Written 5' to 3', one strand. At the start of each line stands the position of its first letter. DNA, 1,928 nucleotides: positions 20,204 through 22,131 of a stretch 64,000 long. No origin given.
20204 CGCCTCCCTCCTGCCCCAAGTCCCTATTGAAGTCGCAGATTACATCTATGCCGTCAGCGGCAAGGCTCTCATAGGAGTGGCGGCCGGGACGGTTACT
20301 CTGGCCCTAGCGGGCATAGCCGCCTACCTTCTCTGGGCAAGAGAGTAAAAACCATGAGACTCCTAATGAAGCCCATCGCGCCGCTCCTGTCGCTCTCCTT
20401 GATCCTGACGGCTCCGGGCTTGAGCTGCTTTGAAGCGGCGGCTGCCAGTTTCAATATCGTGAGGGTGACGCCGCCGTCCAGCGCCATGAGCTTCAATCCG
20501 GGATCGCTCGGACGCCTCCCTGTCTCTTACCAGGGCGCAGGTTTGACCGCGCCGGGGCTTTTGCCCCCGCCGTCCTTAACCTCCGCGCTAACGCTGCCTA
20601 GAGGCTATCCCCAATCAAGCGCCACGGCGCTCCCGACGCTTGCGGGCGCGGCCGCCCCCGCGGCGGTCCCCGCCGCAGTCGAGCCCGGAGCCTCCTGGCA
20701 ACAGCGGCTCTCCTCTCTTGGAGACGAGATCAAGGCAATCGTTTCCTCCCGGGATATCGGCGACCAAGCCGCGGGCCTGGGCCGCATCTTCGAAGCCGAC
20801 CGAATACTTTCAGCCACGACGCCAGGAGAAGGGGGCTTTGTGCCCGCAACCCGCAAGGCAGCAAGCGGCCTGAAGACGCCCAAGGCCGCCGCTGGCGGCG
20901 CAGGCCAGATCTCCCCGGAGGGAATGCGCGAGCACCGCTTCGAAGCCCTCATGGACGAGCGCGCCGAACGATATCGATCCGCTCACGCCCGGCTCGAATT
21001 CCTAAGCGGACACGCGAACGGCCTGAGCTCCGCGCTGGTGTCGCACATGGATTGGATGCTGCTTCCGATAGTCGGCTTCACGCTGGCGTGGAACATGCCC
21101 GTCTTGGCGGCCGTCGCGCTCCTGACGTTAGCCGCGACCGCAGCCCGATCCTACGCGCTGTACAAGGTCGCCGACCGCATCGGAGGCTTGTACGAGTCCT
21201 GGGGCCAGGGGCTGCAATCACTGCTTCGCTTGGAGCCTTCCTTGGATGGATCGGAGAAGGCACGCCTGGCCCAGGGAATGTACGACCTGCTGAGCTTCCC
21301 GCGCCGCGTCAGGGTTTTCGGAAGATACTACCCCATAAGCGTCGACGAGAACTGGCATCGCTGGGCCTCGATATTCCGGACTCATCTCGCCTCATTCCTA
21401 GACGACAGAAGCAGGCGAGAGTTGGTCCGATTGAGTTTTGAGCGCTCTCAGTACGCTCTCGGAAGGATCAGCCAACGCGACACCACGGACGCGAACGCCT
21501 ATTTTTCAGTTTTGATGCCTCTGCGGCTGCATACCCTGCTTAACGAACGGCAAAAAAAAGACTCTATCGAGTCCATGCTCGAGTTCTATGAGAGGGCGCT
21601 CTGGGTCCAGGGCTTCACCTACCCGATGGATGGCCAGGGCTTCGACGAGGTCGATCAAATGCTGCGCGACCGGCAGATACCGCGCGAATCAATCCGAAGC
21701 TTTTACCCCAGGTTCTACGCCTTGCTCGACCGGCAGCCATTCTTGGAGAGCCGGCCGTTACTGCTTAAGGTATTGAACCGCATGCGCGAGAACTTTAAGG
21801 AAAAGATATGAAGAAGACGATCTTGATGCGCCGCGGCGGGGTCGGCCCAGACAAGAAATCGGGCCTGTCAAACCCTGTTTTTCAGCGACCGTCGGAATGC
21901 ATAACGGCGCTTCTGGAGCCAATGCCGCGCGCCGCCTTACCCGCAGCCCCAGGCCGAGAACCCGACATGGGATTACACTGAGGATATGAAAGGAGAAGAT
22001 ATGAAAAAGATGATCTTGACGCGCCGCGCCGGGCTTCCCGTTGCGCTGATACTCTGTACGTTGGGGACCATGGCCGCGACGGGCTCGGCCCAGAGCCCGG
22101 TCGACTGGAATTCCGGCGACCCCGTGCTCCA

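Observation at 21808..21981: Gene-start remnant: duplicated family-B start codon region 190 bp upstream of the real start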

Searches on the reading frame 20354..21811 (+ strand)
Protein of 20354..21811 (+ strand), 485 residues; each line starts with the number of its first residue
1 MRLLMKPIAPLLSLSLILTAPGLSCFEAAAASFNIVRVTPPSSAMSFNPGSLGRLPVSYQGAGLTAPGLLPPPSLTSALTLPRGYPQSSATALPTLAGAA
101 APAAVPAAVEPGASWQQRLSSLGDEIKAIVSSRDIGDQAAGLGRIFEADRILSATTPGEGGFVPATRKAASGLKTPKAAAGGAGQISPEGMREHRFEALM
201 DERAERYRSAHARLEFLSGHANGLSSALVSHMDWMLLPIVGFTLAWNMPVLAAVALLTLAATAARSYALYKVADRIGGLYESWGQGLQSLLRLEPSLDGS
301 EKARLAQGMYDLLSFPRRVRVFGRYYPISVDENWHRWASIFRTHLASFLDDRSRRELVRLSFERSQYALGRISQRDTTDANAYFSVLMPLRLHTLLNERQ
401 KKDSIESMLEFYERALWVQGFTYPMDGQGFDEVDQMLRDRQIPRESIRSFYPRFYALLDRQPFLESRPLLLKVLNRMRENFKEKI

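Call 14: search_protein_families(library=pfam, proteins=[window:20354-21811:+], max_evalue=0.01)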
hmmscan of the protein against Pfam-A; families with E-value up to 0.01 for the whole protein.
window:20354-21811:+ (485 aa): 0 families

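Call 15: find_encoding_contigs(protein=window:20354-21811:+, flank=10000, max_places=10)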
Protein window:20354-21811:+ (485 aa): 4 contigs read that carry it; 2 places shown.
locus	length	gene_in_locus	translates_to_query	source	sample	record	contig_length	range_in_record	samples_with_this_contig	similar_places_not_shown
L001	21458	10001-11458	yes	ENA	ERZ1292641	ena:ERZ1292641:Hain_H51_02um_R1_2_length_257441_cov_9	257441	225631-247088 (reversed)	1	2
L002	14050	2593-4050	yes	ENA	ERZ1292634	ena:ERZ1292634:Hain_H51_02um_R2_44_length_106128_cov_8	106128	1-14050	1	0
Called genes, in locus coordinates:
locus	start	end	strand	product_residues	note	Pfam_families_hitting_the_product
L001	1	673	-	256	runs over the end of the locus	-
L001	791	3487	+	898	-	-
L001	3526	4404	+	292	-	PF03781:FGE-sulfatase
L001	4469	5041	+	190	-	-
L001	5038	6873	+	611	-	-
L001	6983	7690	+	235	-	-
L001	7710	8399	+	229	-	-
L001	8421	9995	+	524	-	-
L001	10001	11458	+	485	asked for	-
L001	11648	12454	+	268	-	-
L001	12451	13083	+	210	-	-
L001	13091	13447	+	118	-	PF00072:Response_reg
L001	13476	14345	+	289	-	-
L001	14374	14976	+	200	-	-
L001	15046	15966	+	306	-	-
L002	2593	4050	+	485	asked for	-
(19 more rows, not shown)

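Call 30: find_homologous_proteins(query=window:20354-21811:+, max_evalue=0.001)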
Query window:20354-21811:+ (485 aa): 6 proteins with E <= 0.001 among 8000 candidates.
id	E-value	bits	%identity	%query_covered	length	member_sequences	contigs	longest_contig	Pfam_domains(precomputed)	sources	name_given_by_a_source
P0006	0.0e+0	1063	100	99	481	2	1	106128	-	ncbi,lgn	ncbi:MAG: hypothetical protein AAB320_00360 [Elusimicrobiota bacterium]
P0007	7.6e-191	653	78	59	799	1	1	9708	-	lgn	-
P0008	3.5e-185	634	79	59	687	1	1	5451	-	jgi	jgi:hypothetical protein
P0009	2.5e-127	444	65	62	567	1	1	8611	-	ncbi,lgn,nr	ncbi:MAG: hypothetical protein Q8T11_06855 [Elusimicrobiota bacterium]|nr:hypothetical protein [Elus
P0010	7.2e-123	429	64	61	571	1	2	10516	-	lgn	-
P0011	6.9e-54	201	64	38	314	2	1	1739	-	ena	-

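Call 31: find_encoding_contigs(protein=P0009, flank=10000)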
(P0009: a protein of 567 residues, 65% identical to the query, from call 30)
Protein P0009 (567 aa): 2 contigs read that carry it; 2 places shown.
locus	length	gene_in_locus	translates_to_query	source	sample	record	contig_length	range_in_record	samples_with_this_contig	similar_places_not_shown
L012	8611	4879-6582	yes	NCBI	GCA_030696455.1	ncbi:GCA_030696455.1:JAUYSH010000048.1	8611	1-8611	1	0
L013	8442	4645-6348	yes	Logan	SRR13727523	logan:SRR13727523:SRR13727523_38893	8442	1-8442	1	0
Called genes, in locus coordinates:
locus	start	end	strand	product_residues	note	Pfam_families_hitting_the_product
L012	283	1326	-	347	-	-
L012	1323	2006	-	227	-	-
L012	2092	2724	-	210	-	-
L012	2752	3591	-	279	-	-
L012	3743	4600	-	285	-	-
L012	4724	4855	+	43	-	-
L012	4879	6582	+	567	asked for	-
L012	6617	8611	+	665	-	?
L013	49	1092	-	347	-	-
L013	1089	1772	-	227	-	-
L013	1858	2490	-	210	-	-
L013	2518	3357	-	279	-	-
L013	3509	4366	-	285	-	-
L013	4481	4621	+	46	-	-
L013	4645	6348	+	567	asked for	-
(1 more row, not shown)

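Call 32: find_encoding_contigs(protein=P0010, flank=10000)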
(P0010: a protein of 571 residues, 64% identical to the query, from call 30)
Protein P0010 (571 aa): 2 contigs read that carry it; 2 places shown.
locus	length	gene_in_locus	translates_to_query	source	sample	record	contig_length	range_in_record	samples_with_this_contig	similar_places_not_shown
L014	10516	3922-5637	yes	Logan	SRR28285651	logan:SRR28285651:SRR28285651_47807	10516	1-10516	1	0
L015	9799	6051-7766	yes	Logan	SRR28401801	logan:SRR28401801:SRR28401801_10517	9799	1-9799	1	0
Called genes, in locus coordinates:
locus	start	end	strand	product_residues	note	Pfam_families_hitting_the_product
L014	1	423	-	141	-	?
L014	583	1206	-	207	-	-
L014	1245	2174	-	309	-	-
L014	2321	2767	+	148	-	-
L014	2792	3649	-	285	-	-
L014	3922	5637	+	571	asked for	-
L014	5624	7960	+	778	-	-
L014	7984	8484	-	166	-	PF13474:SnoaL_3, PF12680:SnoaL_2 (weak)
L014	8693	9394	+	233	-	-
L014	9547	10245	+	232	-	PF00072:Response_reg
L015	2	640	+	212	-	?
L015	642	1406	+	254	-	PF10920:DUF2705 (weak), PF12679:ABC2_membrane_2, PF12698:ABC2_membrane_3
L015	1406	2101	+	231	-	PF13428:TPR_14 (faint), PF13176:TPR_7 (faint), PF13174:TPR_6 (faint)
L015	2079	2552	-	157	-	PF00293:NUDIX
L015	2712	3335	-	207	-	-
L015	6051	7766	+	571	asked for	-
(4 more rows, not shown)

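Call 33: find_encoding_contigs(protein=P0008, flank=10000)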
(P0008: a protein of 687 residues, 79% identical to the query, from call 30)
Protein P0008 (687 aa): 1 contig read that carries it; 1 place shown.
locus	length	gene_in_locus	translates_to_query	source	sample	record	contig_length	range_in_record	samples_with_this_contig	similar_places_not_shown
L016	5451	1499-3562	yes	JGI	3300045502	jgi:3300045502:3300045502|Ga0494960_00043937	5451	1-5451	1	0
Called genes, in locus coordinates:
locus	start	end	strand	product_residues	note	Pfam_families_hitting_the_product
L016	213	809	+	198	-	-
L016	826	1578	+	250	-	-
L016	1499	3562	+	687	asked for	-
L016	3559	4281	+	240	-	-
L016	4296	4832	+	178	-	-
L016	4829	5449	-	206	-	?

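Call 53: find_related_loci(query=A6, collection=metagenome_contigs, flank=10000)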
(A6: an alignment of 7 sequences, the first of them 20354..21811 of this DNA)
Query A6 (485 aa) in metagenome_contigs; peptide patterns used: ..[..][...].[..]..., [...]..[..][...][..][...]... (x = any residue, [..] = any of these).
379 stretches matched a pattern, but none encodes a relative of the query by tblastn (E <= 1e-3).
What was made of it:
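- Tried and rejected: A protein-guided scan with the A-family alignment confirmed none of its 379 pattern hits (call 53).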

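Call 61: search_protein_families(library=ncbifam, proteins=[window:20354-21811:+, L016:3559-4281:+], max_evalue=0.01)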
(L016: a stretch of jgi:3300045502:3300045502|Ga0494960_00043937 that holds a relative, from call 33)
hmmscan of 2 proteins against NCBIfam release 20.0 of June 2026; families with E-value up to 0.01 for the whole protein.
window:20354-21811:+ (485 aa): 0 families

L016:3559-4281:+ (240 aa): 0 families

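Call 78: predict_structure(alignment_id=A6)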
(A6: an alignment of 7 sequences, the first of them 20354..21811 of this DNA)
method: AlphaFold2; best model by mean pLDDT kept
length: 485 residues; sequences in the alignment: 7
mean_pLDDT: 48.6   pTM: 0.42
mean pLDDT of the five models: 48.6, 43.5, 42.9, 42.8, 41.2
residues with pLDDT >= 90: 21; 70-90: 103; 50-70: 74; < 50: 287
segments of 3 or more residues with pLDDT < 50: 1-119, 128-143, 145-274, 315-330
pLDDT, mean of each block of 10 residues (from residue 1): 26 27 26 22 22 22 24 24 23 22 24 43 50 40 44 30 22 25 27 28 33 28 28 33 36 40 43 51 61 66 69 50 40 60 72 83 83 59 77 85 90 73 64 87 89 88 79 91 55
secondary structure, 60 per line:
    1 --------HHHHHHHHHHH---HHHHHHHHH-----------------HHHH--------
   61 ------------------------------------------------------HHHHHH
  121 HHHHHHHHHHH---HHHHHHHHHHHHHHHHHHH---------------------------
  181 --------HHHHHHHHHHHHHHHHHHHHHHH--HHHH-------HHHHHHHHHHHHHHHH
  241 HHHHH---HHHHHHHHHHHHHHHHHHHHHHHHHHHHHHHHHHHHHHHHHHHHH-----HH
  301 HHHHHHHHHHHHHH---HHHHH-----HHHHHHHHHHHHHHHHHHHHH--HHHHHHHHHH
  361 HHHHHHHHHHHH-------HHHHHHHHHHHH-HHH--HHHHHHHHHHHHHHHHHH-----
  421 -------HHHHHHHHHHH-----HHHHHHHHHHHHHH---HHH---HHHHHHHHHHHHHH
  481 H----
elements in order: H9-19 H23-31 H49-52 H115-131 H135-153 H189-211 H214-217 H225-245 H249-293 H299-314 H318-322 H328-348 H351-372 H380-391 H398-415 H428-438 H444-457 H467-481

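Call 80: fold_search(model_id=the predicted structure, library=pdb)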
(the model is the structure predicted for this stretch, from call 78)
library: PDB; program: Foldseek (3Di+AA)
matches with E <= 10: 475; with E <= 0.001: 0
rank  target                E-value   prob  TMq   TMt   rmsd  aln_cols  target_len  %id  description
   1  4zq0_B                5.7e-02  0.87  0.18  0.29  15.3       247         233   13  crystal structure of Giardia 14-3-3 in complex with the phosphopeptide A8Ap (released 2016-03-30)
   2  8qtf_I                6.0e-02  0.69  0.15  0.24  13.0       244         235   17  Crystal structure of a C-terminally truncated version of Arabidopsis thaliana 14-3-3 omega in complex with a phosphope (released 2023-11-22)
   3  2o98_B                6.0e-02  0.69  0.15  0.23  13.2       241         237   16  Structure of the 14-3-3 / H+-ATPase plant complex (released 2007-04-03)
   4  2npm_B                8.5e-02  0.72  0.17  0.26  14.1       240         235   13  crystal structure of Cryptosporidium parvum 14-3-3 protein in complex with peptide (released 2006-11-07)
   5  4zq0_A                1.0e-01  0.80  0.18  0.29  14.5       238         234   13  crystal structure of Giardia 14-3-3 in complex with the phosphopeptide A8Ap (released 2016-03-30)
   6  8vyp_B                1.1e-01  0.85  0.20  0.33  13.1       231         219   12  Cryo-EM Structure of the BRAF V600E monomer (released 2025-05-28)
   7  9ew6_A                1.2e-01  0.69  0.17  0.28  12.5       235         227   13  Binary structure of 14-3-3s and BRAF phosphopeptide (pS365) (released 2025-04-16)
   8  9mg8_B                1.2e-01  0.54  0.17  0.21  21.6       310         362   16  Crystal Structure of b-iTHR-110 (released 2025-12-17)
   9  6f09_P                1.3e-01  0.66  0.17  0.27  14.7       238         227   13  Binary complex of 14-3-3 zeta with ubiquitin specific protease 8 (USP8) pSer718 peptide (released 2018-03-07)
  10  7qip_B                1.4e-01  0.60  0.17  0.26  14.7       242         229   16  SARS-CoV-2 Nucleocapsid phosphopeptide 201-210 bound to human 14-3-3 sigma (released 2021-12-29)
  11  7zbz_D                1.4e-01  0.35  0.15  0.08  21.8       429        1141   11  CAND1 delhairpin-SCF-SKP2 CAND1 partly engaged SCF partly rocked (released 2023-04-19)
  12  5ltw_E                1.5e-01  0.66  0.18  0.29  12.2       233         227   14  Complex of human 14-3-3 sigma CLU1 mutant with phosphorylated heat shock protein B6 (released 2017-02-01)
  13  7pwz_A                1.5e-01  0.63  0.18  0.28  14.5       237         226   15  Crystal structure of 14-3-3 sigma in complex with a C-terminal Estrogen Receptoralpha phosphopeptide, stabilised by Py (released 2022-12-21)
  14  6fel_B                1.6e-01  0.57  0.16  0.26  14.7       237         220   12  Structure of 14-3-3 gamma in complex with CaMKK2 14-3-3 binding motif Ser511 (released 2018-01-10)
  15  6twz_B                1.7e-01  0.60  0.18  0.29  14.4       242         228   14  14-3-3 sigma complexed with a phosphorylated 16E6 peptide (released 2020-05-06)
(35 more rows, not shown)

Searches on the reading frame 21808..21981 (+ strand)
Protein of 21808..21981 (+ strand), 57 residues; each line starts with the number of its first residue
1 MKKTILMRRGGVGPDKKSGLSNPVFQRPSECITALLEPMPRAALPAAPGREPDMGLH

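Call 14: search_protein_families(library=pfam, proteins=[window:21808-21981:+], max_evalue=0.01)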
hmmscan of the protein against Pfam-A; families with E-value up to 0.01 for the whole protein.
window:21808-21981:+ (57 aa): 0 families

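Call 44: list_cluster_members(proteins=[window:21808-21978:+, L016:3559-4278:+])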
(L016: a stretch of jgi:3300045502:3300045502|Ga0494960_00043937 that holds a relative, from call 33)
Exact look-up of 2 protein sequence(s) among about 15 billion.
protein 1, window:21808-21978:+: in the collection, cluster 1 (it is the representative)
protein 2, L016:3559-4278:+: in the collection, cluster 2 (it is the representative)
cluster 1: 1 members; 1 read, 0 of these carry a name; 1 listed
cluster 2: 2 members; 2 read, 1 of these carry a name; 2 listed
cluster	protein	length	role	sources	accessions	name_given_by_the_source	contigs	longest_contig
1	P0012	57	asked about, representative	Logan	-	-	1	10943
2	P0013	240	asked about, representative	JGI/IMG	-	hypothetical protein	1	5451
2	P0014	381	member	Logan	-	-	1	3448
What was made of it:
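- On Gene remnant / pseudogene: Singleton cluster (call 44).
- The protein cluster is a singleton among about 15 billion sequences (call 44).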

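Call 45: find_encoding_contigs(protein=P0014, flank=10000)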
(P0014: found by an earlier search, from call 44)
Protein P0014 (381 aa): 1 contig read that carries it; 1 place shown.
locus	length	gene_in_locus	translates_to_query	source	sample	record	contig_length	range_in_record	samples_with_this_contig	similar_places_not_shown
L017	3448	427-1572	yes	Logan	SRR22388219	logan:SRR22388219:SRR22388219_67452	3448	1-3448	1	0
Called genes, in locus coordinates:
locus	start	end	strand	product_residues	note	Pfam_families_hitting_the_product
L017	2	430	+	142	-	?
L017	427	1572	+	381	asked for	-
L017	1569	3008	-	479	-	-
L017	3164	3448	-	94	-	?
